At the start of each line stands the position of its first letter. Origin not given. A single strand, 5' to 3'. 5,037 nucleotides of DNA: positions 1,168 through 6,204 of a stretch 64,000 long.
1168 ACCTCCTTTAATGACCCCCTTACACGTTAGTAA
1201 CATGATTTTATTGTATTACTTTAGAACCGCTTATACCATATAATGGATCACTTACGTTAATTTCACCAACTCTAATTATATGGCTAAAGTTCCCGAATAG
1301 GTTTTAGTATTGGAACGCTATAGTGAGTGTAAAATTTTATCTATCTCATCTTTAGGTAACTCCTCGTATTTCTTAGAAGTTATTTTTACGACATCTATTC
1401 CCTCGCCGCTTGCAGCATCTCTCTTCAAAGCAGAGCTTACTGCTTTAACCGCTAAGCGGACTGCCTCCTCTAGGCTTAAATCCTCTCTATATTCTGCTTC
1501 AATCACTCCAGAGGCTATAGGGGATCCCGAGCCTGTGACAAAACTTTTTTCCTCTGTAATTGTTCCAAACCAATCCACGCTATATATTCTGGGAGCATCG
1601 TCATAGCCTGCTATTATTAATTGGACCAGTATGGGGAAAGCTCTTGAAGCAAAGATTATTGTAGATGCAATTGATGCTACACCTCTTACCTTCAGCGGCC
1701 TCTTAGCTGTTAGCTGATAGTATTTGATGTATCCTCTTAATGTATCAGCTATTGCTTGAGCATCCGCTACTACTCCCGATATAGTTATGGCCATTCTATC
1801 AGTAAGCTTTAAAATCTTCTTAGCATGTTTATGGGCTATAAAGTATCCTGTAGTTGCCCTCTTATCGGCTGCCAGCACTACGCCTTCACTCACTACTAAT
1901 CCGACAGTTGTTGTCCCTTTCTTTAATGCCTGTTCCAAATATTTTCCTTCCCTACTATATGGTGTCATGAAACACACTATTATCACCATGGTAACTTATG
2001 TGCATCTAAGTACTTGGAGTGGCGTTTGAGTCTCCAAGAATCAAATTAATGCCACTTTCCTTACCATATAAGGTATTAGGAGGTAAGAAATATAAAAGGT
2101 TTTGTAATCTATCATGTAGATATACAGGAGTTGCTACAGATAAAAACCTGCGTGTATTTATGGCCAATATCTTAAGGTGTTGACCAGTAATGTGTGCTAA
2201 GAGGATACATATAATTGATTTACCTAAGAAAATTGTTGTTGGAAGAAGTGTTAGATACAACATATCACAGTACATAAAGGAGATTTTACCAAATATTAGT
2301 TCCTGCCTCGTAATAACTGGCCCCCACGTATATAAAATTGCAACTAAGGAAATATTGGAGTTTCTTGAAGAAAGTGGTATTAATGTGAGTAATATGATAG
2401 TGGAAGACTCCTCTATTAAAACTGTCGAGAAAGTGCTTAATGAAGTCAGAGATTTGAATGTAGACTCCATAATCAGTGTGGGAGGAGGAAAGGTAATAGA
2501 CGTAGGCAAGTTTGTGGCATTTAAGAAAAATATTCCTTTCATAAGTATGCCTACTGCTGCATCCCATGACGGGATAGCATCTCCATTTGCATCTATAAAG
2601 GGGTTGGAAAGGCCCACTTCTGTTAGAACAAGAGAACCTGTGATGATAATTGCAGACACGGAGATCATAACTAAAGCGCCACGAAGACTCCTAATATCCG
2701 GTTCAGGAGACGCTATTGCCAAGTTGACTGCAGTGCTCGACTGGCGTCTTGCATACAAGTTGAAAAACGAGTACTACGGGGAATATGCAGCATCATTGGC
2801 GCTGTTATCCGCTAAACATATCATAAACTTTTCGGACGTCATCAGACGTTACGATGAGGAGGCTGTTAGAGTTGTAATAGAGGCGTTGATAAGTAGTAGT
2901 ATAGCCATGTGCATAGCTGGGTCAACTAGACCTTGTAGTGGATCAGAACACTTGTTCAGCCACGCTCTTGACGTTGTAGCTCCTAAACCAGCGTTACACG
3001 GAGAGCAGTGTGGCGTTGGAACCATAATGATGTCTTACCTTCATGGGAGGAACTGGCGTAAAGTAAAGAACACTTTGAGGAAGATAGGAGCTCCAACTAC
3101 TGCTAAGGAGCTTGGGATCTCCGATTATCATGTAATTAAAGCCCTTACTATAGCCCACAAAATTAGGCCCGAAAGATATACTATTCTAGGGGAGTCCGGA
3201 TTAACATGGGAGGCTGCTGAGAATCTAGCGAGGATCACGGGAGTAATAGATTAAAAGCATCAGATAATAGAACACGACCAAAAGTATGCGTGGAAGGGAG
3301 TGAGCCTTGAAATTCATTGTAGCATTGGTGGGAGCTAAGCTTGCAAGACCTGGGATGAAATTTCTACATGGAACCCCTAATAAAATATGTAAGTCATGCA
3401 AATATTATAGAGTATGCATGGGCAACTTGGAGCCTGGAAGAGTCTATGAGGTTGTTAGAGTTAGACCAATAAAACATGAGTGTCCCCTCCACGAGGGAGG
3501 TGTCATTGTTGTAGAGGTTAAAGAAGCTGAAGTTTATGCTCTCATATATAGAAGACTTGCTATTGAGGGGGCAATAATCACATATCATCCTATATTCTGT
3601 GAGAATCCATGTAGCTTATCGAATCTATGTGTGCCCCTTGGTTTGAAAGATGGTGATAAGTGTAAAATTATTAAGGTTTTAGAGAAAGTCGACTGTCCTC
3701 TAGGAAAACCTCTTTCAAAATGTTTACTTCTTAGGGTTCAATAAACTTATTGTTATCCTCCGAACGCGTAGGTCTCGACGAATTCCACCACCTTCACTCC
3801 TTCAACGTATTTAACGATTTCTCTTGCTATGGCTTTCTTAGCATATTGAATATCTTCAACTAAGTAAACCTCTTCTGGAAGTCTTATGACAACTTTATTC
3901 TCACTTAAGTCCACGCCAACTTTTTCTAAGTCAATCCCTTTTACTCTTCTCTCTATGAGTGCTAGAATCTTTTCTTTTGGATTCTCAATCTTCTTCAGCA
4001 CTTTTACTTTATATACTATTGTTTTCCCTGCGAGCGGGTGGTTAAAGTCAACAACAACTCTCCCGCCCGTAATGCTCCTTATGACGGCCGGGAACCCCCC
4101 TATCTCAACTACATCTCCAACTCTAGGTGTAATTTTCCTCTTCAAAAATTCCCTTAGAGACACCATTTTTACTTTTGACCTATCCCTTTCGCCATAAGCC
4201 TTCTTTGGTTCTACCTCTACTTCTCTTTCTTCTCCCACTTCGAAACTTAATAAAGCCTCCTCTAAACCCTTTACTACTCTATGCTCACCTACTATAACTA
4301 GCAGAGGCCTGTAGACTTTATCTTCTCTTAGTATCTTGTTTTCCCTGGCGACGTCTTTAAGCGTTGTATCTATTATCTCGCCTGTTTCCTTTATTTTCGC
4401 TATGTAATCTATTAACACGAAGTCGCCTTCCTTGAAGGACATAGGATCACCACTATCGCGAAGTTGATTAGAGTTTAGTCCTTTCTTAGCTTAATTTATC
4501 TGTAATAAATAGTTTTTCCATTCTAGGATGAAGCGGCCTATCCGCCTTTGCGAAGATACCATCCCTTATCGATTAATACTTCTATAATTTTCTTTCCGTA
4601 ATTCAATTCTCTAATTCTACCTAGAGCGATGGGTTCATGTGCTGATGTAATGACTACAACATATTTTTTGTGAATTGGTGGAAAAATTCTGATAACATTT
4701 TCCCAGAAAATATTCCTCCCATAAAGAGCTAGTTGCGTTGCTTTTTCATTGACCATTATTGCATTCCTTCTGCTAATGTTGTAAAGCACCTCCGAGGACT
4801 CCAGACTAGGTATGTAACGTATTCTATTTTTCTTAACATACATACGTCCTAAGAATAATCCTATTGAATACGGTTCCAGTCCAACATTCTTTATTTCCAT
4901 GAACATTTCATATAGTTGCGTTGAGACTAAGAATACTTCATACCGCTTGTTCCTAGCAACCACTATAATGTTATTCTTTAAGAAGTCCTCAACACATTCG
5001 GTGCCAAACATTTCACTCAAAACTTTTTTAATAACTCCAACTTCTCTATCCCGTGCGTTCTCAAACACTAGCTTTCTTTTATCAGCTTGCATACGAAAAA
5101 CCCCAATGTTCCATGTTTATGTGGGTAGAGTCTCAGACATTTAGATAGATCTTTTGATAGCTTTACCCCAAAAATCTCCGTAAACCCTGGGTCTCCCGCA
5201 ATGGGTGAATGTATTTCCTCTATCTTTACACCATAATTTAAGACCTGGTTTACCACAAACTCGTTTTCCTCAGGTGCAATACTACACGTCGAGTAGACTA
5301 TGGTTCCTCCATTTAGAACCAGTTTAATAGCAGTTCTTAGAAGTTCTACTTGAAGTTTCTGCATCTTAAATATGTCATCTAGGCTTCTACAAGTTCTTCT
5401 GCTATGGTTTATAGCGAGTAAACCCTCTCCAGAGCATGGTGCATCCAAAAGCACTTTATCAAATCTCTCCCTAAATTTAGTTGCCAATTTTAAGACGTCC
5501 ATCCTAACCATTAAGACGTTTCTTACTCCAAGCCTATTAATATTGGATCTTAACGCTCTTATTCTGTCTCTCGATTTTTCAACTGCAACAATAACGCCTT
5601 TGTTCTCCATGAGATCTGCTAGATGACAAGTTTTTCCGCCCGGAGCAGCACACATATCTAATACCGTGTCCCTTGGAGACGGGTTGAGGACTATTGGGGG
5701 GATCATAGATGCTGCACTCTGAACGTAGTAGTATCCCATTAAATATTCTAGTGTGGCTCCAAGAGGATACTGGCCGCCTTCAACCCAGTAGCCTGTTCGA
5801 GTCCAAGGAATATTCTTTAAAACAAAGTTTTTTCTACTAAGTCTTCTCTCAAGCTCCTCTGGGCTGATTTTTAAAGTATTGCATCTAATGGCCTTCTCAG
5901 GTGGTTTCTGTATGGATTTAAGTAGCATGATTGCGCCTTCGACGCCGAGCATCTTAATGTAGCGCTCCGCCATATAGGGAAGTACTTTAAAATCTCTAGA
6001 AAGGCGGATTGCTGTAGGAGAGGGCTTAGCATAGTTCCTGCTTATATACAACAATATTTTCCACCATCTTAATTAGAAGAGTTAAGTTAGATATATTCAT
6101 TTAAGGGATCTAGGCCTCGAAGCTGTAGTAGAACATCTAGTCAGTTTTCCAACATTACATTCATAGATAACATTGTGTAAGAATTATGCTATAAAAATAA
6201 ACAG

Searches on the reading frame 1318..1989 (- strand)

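Call 55: search_protein_families(library=pfam, proteins=[window:1318-1989:-], max_evalue=0.001)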
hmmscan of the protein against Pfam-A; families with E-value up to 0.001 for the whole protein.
window:1318-1989:- (223 aa): 1 family
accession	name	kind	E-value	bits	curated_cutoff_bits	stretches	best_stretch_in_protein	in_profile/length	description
PF00227.31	Proteasome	-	8.9e-54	182.4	22.4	1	23-203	2-189/189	Proteasome subunit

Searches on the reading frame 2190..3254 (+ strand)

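Call 54: search_protein_families(library=pfam, proteins=[window:2190-3254:+], max_evalue=0.001)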
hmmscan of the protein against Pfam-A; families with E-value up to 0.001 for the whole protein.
window:2190-3254:+ (354 aa): 3 families
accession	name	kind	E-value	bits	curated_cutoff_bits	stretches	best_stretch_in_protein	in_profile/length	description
PF13685.12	Fe-ADH_2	-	1.1e-35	123.2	28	1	25-164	10-149/149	Iron-containing alcohol dehydrogenase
PF00465.25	Fe-ADH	-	5e-19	68.9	31.3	1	12-142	1-149/168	Iron-containing alcohol dehydrogenase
PF01761.26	DHQ_synthase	-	0.00088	19.4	24.2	0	77-123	17-65/115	3-dehydroquinate synthase N-terminal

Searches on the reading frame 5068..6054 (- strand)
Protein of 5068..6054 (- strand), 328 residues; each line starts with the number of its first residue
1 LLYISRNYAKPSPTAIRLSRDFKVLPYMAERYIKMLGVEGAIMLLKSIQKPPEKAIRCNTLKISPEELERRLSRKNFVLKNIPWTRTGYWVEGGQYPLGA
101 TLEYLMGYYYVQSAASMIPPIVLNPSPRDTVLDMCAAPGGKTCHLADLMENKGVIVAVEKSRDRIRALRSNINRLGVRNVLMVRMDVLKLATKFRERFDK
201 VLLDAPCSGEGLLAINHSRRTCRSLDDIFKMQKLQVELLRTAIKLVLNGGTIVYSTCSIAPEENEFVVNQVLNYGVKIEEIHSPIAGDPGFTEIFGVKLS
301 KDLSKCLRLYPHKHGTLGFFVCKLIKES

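Call 54: search_protein_families(library=pfam, proteins=[window:5068-6054:-], max_evalue=0.001)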
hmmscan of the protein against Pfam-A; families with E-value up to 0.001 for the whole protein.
window:5068-6054:- (328 aa): 8 families
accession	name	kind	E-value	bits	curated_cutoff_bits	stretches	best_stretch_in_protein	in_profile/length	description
PF01189.24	Methyltr_RsmB-F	-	1.1e-57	195.3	27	1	121-324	2-198/199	16S rRNA methyltransferase RsmB/F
PF17125.10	Methyltr_RsmF_N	-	5.6e-17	62.4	34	1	30-114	7-86/86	N-terminal domain of 16S rRNA methyltransferase RsmF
PF13847.12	Methyltransf_31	-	2.9e-09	37.2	27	1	128-258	4-113/145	Methyltransferase domain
PF01728.25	FtsJ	-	1.1e-05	25.9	24.1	1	127-282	21-162/181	FtsJ-like methyltransferase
PF13649.12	Methyltransf_25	-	0.00019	22.5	27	1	131-203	1-70/97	Methyltransferase domain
PF22458.1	RsmF-B_ferredox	-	0.00029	21.4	27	1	27-88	4-64/74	Methyltr_RsmF/B-like, ferredoxin-like domain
PF09445.16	Methyltransf_15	-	0.00036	20.6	22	0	130-209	3-83/165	RNA cap guanine-N2 methyltransferase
PF02390.23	Methyltransf_4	-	0.00067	19.6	24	0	130-194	4-68/173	Putative methyltransferase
